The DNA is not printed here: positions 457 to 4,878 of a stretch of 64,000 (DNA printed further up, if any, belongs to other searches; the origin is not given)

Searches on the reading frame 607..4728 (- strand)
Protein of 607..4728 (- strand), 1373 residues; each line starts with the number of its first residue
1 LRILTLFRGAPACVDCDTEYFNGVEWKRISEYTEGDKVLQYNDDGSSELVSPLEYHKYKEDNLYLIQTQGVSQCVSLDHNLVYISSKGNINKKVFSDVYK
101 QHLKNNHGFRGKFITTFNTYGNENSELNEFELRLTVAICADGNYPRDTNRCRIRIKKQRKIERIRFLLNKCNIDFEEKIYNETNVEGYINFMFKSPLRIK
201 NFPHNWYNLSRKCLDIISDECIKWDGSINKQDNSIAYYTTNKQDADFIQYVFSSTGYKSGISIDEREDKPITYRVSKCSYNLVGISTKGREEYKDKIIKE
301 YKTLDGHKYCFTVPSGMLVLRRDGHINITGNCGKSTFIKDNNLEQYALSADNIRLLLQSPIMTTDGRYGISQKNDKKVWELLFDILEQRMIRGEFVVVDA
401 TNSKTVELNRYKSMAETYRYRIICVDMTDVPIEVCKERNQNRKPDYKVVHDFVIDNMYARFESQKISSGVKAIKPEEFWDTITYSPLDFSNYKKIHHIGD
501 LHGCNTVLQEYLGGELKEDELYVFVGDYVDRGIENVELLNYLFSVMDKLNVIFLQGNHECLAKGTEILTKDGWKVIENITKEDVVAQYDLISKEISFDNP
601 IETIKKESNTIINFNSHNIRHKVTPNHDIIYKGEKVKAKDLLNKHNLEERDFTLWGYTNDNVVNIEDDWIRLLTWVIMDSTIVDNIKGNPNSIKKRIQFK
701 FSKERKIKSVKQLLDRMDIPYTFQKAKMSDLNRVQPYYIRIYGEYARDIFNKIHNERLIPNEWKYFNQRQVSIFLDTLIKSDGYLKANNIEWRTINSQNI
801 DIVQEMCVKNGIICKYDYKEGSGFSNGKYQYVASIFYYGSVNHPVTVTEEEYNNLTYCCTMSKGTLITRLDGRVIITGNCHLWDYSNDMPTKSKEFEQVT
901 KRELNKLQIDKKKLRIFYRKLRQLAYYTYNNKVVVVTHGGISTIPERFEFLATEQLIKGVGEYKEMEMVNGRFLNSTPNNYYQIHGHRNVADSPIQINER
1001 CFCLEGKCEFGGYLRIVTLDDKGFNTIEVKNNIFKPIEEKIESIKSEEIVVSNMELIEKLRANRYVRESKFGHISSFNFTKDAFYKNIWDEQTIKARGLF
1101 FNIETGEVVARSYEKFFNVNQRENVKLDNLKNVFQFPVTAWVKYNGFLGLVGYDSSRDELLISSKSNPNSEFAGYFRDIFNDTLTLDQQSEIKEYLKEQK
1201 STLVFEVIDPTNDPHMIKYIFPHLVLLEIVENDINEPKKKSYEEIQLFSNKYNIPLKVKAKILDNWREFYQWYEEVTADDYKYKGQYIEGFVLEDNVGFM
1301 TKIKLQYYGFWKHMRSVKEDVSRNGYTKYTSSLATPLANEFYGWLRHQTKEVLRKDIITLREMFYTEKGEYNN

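Call 24: search_protein_families(library=phrogs, proteins=[window:607-4728:-], max_evalue=0.00001)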
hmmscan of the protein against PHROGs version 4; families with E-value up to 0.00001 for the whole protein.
window:607-4728:- (1373 aa): 9 families
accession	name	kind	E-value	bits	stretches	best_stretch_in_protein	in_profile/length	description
phrog_8238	-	DNA, RNA and nucleotide metabolism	1.1e-202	676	2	872-1368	232-733/737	RNA ligase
phrog_21952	-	DNA, RNA and nucleotide metabolism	7.5e-49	168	1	1058-1368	8-325/327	RNA ligase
phrog_32482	-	other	2.5e-48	166.1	2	9-339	72-412/589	PhoH-like phosphate starvation-inducible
phrog_246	-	other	2.1e-27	97.2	1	331-559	17-241/417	NinI-like serine-threonine phosphatase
phrog_562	-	tail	3.9e-26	92.8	1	1053-1316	10-258/377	RNA ligase and tail fiber protein attachment catalyst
phrog_505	-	other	8.4e-13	49.4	1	332-468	13-147/295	polynucleotide kinase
phrog_20114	-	other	3.2e-11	44.7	1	492-590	2-96/131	phosphoesterase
phrog_9096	-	unknown function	1.1e-08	36.2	1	484-543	4-65/157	-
phrog_2071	-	other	1.1e-07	32.9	1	333-596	28-246/282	ATPase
